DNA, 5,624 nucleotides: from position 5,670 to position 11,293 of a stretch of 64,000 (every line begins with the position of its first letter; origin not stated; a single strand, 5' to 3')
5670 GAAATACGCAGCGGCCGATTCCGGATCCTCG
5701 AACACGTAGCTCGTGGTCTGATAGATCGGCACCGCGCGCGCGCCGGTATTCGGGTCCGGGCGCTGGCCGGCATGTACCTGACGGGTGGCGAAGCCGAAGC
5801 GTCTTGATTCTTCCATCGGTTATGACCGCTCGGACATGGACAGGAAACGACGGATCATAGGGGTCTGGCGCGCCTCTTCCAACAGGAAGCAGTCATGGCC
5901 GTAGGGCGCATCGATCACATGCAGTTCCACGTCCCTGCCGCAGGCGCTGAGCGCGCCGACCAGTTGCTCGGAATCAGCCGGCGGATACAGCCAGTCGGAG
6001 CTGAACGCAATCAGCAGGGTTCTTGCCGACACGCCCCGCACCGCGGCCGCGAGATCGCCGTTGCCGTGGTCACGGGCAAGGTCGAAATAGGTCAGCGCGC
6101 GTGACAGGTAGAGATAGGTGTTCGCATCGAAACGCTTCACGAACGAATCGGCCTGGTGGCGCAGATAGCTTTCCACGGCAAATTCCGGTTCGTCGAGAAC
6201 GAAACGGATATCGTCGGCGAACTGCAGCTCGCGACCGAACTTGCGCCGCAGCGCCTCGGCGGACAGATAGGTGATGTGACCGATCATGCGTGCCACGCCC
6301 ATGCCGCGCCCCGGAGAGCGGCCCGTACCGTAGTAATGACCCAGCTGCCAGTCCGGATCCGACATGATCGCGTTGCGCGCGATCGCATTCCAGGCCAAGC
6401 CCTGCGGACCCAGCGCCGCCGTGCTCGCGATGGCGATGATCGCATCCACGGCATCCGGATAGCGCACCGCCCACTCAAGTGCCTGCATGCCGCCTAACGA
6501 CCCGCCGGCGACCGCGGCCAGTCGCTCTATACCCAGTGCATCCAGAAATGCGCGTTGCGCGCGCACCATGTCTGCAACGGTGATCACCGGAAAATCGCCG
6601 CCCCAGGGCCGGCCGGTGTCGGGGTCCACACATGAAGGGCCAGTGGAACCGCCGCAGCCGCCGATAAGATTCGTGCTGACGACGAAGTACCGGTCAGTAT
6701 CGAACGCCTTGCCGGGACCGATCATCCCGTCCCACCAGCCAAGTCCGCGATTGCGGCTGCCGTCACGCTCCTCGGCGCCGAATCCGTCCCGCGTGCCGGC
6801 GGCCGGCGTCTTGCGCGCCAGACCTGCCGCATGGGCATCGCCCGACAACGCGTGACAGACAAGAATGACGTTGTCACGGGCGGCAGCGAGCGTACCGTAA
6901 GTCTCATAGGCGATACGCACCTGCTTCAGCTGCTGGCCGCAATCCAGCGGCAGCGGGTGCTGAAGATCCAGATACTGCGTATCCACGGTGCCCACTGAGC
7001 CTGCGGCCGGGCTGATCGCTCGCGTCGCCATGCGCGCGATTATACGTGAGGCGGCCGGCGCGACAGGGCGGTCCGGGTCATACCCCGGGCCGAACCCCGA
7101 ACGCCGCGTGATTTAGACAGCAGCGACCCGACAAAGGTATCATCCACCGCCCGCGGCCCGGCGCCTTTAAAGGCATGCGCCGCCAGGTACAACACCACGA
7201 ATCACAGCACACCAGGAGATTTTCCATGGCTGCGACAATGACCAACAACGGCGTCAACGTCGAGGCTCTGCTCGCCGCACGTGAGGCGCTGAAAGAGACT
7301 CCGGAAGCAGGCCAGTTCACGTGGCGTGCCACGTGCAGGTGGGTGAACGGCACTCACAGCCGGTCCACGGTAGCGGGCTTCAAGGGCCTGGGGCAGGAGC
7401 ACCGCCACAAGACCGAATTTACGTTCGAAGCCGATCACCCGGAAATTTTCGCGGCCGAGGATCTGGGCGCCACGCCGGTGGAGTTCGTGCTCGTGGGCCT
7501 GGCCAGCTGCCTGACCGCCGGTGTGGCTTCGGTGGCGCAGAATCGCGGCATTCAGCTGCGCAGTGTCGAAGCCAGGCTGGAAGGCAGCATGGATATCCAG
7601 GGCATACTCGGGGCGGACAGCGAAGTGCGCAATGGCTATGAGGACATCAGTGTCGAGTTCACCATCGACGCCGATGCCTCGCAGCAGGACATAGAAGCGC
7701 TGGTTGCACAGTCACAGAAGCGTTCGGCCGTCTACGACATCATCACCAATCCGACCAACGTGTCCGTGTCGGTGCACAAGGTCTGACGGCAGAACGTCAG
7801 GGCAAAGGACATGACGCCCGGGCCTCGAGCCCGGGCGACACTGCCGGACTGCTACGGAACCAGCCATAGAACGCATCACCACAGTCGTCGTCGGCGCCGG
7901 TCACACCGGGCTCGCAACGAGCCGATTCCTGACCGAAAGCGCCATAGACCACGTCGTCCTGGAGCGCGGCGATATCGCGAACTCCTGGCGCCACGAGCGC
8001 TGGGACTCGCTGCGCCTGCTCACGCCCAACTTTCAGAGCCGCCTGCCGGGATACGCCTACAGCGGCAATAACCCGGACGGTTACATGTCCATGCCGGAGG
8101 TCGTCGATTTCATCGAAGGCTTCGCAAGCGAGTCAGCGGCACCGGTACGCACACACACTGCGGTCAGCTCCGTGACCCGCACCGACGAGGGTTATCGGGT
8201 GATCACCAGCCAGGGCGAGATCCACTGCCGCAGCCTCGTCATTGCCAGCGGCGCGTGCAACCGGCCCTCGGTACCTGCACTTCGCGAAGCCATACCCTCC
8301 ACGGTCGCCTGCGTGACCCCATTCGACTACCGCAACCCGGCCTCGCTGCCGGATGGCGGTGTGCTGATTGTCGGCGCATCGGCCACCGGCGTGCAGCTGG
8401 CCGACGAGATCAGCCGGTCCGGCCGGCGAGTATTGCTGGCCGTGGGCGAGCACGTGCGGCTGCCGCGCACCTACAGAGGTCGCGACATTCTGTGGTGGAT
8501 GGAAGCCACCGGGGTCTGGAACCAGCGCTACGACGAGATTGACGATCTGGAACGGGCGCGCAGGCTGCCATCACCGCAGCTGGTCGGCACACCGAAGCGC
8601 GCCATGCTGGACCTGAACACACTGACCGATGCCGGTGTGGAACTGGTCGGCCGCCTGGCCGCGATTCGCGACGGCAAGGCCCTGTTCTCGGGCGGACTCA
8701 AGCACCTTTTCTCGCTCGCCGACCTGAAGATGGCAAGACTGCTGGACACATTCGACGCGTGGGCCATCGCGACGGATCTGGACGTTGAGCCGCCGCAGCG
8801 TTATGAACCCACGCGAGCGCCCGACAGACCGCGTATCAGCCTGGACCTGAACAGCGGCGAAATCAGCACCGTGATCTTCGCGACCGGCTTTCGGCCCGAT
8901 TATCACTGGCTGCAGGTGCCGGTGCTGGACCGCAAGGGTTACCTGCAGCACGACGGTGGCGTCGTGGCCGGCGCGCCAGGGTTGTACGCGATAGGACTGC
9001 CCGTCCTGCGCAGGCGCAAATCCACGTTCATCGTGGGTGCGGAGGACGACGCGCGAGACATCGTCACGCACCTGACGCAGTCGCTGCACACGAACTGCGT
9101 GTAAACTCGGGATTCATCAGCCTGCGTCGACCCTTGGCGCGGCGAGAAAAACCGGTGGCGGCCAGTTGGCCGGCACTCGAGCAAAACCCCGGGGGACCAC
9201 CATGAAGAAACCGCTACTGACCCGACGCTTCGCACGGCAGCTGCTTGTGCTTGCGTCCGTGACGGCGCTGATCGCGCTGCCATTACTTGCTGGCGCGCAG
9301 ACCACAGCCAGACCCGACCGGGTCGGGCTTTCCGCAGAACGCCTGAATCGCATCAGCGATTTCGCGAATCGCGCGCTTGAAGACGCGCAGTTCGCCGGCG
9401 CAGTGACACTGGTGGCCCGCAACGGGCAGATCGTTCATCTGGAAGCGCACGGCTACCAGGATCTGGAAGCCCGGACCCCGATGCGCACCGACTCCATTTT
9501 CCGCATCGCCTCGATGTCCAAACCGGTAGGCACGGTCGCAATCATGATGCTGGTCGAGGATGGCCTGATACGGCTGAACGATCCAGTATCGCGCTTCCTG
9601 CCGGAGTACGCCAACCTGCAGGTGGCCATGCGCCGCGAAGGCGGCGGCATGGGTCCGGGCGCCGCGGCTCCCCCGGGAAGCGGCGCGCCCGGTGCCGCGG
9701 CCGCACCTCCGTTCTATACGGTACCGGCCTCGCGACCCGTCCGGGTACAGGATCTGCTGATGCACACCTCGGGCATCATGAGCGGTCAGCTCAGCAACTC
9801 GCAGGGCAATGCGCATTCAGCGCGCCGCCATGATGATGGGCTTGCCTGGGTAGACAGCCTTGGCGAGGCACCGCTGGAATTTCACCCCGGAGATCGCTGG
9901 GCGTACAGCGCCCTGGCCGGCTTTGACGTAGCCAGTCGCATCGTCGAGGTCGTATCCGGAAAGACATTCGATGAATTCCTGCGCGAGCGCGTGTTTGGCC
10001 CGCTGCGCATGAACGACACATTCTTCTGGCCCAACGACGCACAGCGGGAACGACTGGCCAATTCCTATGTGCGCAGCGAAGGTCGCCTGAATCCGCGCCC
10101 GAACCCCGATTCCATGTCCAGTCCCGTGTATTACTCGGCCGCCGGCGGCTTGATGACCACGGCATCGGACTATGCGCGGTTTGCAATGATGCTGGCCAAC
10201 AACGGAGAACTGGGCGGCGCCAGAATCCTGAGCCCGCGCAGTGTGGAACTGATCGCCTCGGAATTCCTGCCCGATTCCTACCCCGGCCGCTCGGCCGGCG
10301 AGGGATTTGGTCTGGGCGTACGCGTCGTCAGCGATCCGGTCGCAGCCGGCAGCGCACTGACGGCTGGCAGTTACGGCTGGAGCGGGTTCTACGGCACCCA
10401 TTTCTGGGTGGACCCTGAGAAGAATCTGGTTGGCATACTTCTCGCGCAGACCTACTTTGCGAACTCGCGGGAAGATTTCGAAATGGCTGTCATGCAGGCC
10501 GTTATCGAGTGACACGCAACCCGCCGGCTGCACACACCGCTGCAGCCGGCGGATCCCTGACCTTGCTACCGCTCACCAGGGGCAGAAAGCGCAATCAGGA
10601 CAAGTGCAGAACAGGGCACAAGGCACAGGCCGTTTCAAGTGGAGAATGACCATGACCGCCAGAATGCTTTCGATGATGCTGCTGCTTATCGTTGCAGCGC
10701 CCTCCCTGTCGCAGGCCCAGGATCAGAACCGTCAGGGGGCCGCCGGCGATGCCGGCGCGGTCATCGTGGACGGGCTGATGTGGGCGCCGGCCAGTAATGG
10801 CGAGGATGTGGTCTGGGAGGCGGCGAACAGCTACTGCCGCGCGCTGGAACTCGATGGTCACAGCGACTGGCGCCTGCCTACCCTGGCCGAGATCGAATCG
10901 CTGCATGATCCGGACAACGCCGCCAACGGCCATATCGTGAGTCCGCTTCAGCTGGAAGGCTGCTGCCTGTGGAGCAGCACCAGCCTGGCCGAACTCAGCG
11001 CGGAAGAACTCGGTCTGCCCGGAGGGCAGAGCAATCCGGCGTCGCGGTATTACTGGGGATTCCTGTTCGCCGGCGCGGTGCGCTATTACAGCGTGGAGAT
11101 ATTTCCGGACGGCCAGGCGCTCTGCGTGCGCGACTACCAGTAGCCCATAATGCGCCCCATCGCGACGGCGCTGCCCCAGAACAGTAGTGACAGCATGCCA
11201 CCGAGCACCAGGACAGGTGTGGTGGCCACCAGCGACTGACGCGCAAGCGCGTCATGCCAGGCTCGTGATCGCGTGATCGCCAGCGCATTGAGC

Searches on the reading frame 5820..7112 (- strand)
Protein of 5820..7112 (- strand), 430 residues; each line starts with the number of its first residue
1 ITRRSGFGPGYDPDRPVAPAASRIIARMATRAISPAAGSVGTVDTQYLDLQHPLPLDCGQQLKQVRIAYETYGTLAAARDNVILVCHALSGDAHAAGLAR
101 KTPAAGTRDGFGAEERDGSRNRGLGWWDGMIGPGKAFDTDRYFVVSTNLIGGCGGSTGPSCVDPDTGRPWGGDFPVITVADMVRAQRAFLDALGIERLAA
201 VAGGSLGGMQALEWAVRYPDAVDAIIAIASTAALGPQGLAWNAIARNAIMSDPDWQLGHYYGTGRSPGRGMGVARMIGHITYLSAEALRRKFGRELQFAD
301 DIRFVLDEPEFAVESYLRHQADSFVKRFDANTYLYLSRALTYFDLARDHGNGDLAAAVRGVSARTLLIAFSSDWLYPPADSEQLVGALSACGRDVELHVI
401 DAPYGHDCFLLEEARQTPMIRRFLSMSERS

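Call 71: search_protein_families(library=pfam, proteins=[window:5820-7112:-], max_evalue=0.00001)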
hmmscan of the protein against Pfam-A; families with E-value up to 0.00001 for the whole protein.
window:5820-7112:- (430 aa): 1 family
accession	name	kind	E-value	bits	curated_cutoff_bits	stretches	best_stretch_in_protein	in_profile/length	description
PF00561.26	Abhydrolase_1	-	7.8e-22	78.6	25.8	1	121-411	15-243/245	alpha/beta hydrolase fold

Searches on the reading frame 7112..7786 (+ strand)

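Call 71: search_protein_families(library=pfam, proteins=[window:7112-7786:+], max_evalue=0.00001)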
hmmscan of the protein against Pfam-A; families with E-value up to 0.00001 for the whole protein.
window:7112-7786:+ (224 aa): 1 family
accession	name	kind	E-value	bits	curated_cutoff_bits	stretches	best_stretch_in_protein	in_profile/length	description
PF02566.24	OsmC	-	2.8e-17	63.4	27.5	1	117-219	3-99/100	OsmC-like protein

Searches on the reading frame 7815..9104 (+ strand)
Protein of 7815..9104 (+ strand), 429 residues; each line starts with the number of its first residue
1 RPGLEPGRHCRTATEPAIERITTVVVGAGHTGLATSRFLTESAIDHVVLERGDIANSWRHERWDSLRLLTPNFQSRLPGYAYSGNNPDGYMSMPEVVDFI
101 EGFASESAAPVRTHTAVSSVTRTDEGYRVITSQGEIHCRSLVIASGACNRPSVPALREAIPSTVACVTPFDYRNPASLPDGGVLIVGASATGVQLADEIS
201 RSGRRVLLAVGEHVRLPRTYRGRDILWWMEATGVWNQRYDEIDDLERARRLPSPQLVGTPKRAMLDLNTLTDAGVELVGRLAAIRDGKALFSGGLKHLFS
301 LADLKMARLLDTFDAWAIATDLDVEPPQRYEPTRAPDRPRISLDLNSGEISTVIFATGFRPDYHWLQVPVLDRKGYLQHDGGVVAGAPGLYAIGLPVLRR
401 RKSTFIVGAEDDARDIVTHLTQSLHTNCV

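Call 71: search_protein_families(library=pfam, proteins=[window:7815-9104:+], max_evalue=0.00001)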
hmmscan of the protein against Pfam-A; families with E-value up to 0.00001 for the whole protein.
window:7815-9104:+ (429 aa): 5 families
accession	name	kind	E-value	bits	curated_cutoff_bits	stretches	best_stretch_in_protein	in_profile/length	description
PF13738.12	Pyr_redox_3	-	1.8e-25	90.2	30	1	24-212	1-196/305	Pyridine nucleotide-disulphide oxidoreductase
PF07992.20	Pyr_redox_2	-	5.2e-12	46.2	26.1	1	23-208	3-170/291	Pyridine nucleotide-disulphide oxidoreductase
PF01266.30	DAO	-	4.4e-08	33.5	27.9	0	24-71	3-48/353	FAD dependent oxidoreductase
PF01494.25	FAD_binding_3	-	2.3e-06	27.5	22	0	22-51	3-32/349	FAD binding domain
PF03486.20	HI0933_like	-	4.3e-06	26.8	50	0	95-153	110-170/244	HI0933-like protein Rossmann domain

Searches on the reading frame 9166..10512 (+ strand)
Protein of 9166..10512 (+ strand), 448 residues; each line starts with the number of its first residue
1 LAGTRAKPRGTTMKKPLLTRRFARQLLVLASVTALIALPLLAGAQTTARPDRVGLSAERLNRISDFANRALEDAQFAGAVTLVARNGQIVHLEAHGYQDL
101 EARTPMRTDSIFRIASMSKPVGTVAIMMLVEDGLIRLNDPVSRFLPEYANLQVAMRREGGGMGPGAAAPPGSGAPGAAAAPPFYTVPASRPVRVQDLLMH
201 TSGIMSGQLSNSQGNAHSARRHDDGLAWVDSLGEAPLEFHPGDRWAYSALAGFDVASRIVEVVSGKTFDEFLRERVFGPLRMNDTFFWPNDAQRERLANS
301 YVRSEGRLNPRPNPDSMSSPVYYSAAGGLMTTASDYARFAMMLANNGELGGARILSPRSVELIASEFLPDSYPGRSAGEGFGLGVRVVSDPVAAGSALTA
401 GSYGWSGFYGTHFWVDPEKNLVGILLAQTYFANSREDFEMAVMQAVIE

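Call 8: search_protein_families(library=pfam, proteins=[window:9166-10512:+])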
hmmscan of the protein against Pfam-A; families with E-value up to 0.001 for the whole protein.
window:9166-10512:+ (448 aa): 1 family
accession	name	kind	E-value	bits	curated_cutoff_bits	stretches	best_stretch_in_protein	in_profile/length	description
PF00144.29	Beta-lactamase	-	2.9e-71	240.8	27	1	69-432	7-313/329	Beta-lactamase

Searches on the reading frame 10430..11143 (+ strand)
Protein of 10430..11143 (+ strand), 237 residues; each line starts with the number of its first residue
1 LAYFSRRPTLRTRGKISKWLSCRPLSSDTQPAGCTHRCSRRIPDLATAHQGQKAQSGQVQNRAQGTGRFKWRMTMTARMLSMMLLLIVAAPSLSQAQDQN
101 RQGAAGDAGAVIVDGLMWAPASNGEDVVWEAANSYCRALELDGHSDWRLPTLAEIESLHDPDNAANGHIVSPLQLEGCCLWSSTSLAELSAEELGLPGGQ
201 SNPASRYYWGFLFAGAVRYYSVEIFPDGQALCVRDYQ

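Call 8: search_protein_families(library=pfam, proteins=[window:10430-11143:+])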
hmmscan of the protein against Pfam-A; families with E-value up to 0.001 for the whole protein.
window:10430-11143:+ (237 aa): 1 family
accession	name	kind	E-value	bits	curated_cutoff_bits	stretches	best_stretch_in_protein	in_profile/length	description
PF07603.17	Lcl_C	-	3.8e-12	47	34.9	1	114-188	8-87/117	Lcl C-terminal domain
